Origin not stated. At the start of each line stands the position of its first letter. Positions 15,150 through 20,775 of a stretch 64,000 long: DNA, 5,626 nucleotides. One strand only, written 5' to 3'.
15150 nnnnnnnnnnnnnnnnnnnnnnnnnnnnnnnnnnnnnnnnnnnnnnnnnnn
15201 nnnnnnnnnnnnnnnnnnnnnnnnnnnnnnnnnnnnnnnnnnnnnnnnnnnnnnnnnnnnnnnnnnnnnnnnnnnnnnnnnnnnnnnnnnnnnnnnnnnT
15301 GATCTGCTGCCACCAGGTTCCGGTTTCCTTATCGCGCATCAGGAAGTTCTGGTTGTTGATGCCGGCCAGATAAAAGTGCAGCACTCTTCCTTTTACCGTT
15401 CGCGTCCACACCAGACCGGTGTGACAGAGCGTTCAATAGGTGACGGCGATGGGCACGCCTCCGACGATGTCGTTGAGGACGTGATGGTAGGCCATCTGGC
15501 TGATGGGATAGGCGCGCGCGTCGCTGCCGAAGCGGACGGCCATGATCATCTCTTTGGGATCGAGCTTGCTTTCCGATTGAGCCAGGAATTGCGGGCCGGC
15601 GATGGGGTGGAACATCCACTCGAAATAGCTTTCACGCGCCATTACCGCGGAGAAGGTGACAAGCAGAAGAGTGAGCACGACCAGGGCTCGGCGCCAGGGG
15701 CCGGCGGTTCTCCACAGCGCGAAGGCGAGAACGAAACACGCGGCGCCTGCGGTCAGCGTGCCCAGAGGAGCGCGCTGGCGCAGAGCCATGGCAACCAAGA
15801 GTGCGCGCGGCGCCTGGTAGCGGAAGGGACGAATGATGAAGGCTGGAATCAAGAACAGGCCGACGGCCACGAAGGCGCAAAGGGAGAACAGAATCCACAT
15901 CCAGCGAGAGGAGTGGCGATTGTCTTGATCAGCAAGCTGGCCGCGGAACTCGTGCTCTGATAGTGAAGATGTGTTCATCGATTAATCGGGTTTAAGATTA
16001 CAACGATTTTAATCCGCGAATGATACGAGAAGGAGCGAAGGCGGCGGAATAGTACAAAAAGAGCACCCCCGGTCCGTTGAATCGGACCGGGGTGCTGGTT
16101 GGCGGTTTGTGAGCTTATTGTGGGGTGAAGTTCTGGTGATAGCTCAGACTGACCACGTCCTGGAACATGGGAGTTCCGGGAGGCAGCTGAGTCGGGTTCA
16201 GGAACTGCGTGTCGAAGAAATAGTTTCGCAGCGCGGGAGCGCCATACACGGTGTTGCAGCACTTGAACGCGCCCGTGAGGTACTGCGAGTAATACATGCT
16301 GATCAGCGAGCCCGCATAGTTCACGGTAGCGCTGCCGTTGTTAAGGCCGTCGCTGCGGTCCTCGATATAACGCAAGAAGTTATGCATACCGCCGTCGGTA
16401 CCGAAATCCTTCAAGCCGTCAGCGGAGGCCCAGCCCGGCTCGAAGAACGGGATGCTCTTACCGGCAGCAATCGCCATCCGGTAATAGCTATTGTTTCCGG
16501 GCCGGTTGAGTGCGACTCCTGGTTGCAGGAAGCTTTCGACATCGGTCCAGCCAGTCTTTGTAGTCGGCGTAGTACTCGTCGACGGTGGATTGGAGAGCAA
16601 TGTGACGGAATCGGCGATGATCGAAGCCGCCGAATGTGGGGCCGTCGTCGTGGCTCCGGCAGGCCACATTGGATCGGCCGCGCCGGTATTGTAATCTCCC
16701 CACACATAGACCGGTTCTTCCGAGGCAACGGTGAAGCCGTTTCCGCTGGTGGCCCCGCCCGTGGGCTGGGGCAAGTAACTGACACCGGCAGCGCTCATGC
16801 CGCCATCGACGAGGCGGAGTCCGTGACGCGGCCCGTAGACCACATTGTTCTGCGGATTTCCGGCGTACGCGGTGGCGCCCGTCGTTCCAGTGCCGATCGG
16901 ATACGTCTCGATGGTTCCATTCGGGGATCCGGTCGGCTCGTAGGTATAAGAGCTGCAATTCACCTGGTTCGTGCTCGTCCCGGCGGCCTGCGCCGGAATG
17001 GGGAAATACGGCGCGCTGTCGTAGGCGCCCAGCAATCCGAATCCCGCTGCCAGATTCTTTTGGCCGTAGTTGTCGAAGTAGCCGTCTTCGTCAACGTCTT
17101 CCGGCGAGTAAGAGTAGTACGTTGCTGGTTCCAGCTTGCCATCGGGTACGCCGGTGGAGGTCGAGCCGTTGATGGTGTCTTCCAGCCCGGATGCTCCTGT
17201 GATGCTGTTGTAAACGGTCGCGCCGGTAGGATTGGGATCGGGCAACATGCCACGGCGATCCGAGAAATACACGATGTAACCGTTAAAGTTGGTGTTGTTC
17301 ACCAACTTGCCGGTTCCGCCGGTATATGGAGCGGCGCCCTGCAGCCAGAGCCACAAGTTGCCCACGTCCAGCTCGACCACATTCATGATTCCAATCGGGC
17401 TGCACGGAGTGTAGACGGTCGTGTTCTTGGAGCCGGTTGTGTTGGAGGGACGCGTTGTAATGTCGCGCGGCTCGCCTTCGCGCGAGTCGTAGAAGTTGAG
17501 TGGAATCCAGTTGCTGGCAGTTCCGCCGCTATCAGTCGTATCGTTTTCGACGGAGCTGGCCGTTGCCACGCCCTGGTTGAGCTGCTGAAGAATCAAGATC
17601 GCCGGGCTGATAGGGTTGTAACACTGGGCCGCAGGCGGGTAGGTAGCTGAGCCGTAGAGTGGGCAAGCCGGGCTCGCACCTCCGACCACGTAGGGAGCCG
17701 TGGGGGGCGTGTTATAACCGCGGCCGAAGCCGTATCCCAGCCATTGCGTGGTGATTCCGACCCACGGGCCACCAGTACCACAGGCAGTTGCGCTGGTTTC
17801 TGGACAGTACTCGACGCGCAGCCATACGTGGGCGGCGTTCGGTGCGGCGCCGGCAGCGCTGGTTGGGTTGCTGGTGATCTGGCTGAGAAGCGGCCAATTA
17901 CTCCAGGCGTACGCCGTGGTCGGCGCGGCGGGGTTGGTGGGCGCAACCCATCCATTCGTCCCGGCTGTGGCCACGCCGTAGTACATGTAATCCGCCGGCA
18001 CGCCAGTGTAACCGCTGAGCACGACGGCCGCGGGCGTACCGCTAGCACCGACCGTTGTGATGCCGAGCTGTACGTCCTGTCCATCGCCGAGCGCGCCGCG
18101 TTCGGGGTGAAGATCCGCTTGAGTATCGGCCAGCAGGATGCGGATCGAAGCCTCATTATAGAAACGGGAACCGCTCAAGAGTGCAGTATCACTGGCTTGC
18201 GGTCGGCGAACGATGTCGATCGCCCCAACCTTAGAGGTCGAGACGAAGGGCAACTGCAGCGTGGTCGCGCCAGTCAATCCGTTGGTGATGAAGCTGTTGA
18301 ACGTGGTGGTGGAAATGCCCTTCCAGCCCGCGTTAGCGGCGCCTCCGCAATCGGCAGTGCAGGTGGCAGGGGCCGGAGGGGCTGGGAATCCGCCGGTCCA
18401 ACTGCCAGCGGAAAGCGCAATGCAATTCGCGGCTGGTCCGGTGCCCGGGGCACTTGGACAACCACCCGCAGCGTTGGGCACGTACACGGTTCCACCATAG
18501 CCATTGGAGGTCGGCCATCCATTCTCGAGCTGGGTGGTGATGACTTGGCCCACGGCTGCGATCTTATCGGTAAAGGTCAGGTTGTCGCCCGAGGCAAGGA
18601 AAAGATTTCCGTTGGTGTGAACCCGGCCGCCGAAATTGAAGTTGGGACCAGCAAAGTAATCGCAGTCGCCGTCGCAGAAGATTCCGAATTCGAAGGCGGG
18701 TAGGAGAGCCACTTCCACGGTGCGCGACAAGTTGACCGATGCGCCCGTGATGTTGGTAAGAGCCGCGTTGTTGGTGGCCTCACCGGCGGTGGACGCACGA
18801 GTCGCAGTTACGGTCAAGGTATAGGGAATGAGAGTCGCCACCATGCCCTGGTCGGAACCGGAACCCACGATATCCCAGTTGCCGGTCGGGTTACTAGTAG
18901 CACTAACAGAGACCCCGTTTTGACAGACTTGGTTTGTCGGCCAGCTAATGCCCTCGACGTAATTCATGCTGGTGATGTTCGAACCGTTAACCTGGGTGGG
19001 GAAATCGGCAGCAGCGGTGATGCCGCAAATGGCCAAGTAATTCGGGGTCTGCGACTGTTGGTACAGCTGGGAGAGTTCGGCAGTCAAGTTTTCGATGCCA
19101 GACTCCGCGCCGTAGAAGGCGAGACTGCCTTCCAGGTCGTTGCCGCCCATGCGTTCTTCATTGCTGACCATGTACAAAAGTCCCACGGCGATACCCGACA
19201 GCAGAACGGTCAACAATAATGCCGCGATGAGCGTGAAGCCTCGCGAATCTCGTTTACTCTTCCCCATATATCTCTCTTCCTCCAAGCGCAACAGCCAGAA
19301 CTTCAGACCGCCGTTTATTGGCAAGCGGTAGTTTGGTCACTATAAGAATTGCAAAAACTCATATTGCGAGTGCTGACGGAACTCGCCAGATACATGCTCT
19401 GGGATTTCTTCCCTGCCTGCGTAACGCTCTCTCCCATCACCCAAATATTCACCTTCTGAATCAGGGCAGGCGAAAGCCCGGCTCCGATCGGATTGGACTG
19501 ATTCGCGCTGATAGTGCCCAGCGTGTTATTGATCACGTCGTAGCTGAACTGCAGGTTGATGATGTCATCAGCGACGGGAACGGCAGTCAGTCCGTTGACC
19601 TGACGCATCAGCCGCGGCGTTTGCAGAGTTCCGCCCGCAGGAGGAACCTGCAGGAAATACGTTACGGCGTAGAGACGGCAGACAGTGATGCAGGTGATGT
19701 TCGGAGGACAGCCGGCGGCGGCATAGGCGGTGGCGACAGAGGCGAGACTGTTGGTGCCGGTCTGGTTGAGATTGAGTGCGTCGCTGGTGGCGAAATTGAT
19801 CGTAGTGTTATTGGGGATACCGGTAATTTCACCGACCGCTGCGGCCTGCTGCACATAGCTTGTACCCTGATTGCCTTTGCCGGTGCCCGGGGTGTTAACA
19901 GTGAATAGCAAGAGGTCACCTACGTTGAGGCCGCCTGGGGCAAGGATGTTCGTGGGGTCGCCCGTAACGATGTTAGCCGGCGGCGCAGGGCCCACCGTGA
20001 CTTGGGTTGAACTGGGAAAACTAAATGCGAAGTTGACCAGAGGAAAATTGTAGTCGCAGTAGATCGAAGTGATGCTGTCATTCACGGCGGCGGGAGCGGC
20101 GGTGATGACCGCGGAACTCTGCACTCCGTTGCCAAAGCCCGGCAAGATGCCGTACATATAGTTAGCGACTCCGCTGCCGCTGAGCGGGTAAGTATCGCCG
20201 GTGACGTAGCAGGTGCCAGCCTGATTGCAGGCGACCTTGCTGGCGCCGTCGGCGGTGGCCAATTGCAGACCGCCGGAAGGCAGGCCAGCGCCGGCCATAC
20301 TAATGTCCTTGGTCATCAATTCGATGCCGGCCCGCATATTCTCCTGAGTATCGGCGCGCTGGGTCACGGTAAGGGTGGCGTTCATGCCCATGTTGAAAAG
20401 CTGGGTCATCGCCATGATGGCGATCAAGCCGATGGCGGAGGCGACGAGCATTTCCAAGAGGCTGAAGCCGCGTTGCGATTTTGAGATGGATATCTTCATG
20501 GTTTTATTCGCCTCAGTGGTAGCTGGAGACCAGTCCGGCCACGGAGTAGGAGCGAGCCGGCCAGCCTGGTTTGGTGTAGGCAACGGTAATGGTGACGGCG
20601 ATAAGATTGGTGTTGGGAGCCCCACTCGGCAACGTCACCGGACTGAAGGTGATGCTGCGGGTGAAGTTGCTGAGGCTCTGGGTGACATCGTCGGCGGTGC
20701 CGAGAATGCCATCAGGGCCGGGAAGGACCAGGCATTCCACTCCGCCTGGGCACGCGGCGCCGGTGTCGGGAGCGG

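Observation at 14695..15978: TGA at the first Cys of the DUF3179 CxxC motif plus an fdhF-like SECIS hairpin: candidate new selenoprotein family member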

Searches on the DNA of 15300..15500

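Call 7: search_rna_families(source=window, start=15300, end=15500, threshold=evalue, max_evalue=10, show_alignments=3)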
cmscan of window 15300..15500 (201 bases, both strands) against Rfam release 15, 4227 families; matches with E-value up to 10: 2.
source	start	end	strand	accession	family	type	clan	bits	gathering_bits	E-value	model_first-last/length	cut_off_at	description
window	15394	15480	-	RF02879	MH_s10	Gene; sRNA;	-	10.9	81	7.4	1-143/143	no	Mesorhizobail RNA 10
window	15436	15491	+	RF01276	sR53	Gene; snRNA; snoRNA; CD-box;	-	8.5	49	9.8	1-60/60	no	Small nucleolar RNA sR53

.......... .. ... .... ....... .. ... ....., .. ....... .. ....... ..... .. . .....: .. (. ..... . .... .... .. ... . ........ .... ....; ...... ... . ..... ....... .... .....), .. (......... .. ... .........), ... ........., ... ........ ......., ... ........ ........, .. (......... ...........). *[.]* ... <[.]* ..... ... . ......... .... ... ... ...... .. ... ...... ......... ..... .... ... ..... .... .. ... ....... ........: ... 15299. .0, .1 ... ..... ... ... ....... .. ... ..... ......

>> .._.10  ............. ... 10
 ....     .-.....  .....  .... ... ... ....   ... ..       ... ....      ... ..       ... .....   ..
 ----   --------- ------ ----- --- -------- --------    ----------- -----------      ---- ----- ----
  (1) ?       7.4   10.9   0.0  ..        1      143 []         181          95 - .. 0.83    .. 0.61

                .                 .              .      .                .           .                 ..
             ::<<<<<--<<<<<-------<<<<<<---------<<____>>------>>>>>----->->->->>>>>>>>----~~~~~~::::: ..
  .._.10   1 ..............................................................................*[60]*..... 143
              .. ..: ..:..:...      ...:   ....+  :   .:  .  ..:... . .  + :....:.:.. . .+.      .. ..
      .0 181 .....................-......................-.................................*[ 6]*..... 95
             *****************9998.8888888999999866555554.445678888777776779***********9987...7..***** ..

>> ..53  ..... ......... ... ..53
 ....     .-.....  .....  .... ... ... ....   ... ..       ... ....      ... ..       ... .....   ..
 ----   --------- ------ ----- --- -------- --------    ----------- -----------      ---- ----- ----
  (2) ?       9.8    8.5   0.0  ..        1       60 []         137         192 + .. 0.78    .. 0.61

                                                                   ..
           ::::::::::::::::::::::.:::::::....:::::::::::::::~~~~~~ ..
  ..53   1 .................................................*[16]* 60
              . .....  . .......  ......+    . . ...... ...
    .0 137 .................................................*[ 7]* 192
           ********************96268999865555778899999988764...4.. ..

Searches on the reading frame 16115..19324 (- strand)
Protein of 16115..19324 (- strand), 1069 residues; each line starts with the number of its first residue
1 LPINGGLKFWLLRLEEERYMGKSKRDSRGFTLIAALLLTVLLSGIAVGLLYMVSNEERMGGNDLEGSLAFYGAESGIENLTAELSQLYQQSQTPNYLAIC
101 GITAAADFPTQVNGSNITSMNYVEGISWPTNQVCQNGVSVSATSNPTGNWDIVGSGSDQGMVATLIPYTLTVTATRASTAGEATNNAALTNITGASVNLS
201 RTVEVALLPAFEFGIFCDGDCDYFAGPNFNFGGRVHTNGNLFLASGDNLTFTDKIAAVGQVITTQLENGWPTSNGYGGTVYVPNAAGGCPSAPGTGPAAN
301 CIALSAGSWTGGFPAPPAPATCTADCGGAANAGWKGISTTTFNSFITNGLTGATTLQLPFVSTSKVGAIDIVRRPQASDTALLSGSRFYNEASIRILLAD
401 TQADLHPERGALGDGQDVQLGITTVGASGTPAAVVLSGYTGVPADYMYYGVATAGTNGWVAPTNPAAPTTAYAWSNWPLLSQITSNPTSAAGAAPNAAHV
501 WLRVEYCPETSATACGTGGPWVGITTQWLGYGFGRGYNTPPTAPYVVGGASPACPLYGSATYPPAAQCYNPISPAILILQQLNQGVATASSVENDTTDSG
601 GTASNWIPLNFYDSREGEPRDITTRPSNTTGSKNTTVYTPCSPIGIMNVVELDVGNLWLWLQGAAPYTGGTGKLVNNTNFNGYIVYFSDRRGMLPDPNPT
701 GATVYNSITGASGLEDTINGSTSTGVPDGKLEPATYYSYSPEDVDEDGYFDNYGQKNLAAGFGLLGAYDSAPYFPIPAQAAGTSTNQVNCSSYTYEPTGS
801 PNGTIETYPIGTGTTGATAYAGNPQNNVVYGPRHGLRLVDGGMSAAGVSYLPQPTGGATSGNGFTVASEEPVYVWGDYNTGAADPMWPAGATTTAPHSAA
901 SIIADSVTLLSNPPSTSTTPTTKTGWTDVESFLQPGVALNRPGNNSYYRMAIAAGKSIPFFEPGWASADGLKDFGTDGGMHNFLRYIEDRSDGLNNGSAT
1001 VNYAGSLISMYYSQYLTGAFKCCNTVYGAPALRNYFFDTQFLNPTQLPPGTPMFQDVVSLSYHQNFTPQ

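Call 42: search_protein_families(library=pfam, proteins=[window:16115-19324:-], max_evalue=0.001)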
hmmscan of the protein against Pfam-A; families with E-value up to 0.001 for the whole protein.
window:16115-19324:- (1069 aa): 1 family
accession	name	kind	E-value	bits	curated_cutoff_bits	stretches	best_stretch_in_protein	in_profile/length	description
PF14341.11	PilX_N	-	2.3e-09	37.5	25.5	1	28-78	1-51/51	PilX N-terminal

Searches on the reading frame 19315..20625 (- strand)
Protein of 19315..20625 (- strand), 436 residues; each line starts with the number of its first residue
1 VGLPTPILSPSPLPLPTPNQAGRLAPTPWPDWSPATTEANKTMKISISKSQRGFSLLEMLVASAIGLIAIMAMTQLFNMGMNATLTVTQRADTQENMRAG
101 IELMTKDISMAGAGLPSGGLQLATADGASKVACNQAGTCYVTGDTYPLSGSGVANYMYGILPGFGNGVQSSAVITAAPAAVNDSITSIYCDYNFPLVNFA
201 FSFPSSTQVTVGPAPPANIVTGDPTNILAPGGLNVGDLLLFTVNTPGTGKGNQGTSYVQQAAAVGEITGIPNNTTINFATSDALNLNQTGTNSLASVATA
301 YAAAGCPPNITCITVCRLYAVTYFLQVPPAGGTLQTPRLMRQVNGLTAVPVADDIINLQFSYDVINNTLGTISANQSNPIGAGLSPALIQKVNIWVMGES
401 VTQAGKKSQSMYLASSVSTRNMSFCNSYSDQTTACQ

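Call 42: search_protein_families(library=pfam, proteins=[window:19315-20625:-], max_evalue=0.001)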
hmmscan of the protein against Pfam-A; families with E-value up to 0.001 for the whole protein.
window:19315-20625:- (436 aa): 1 family
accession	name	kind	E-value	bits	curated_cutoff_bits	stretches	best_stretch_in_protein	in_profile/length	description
PF07963.17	N_methyl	-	4.9e-07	29.5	21.2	1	49-73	2-26/27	Prokaryotic N-terminal methylation motif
